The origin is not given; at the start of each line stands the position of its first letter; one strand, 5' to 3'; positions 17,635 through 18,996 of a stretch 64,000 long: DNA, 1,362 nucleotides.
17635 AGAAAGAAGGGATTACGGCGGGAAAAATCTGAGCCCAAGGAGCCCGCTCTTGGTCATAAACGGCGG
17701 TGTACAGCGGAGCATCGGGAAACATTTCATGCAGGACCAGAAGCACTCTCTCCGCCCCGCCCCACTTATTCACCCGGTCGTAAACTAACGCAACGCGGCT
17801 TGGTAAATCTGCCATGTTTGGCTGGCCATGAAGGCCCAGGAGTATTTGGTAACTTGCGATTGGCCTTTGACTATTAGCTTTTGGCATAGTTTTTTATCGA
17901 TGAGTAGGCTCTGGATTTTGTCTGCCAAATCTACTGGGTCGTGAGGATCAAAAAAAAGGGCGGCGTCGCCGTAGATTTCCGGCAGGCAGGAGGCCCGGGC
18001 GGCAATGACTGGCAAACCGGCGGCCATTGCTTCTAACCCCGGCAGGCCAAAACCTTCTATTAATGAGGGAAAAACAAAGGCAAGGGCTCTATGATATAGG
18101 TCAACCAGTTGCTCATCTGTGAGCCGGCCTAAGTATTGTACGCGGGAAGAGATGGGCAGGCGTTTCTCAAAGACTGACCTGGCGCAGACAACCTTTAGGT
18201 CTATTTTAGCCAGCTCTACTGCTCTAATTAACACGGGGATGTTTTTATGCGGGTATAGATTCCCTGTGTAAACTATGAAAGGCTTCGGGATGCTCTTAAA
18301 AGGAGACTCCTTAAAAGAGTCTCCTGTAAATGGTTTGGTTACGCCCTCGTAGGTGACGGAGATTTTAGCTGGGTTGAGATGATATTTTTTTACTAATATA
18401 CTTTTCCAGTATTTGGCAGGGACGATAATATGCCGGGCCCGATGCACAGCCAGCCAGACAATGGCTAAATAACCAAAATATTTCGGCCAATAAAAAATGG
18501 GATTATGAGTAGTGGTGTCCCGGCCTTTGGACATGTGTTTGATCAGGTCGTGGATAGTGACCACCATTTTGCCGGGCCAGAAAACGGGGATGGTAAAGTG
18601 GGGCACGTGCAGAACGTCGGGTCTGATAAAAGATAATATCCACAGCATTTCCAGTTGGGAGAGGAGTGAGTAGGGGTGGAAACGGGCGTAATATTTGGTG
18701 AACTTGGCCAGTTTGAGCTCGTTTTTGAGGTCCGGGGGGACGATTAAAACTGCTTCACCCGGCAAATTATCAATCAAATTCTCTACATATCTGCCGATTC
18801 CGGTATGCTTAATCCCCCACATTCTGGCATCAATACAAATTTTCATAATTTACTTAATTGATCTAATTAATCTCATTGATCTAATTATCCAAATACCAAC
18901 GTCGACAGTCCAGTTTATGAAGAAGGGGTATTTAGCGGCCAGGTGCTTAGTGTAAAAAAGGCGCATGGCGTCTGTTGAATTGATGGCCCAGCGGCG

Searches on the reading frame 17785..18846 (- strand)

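Call 52: search_protein_families(library=pfam, proteins=[window:17785-18846:-], max_evalue=0.001)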
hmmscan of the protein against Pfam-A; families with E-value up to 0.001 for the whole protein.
window:17785-18846:- (353 aa): 5 families
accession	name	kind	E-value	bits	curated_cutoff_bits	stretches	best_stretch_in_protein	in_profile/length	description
PF00534.26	Glycos_transf_1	-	2.9e-27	95.7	26.4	1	186-329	13-170/172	Glycosyl transferases group 1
PF13692.12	Glyco_trans_1_4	-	1.6e-23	84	27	1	189-316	2-141/142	Glycosyl transferases group 1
PF13439.12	Glyco_transf_4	-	1.9e-11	44.7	28.5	1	16-169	3-166/170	Glycosyltransferase Family 4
PF13524.12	Glyco_trans_1_2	-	3.9e-08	33.8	25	1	207-334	6-131/144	Glycosyl transferase-like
PF20706.3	GT4-conflict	-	4e-08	33.1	26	1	245-288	273-316/385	Family 4 Glycosyltransferase in conflict systems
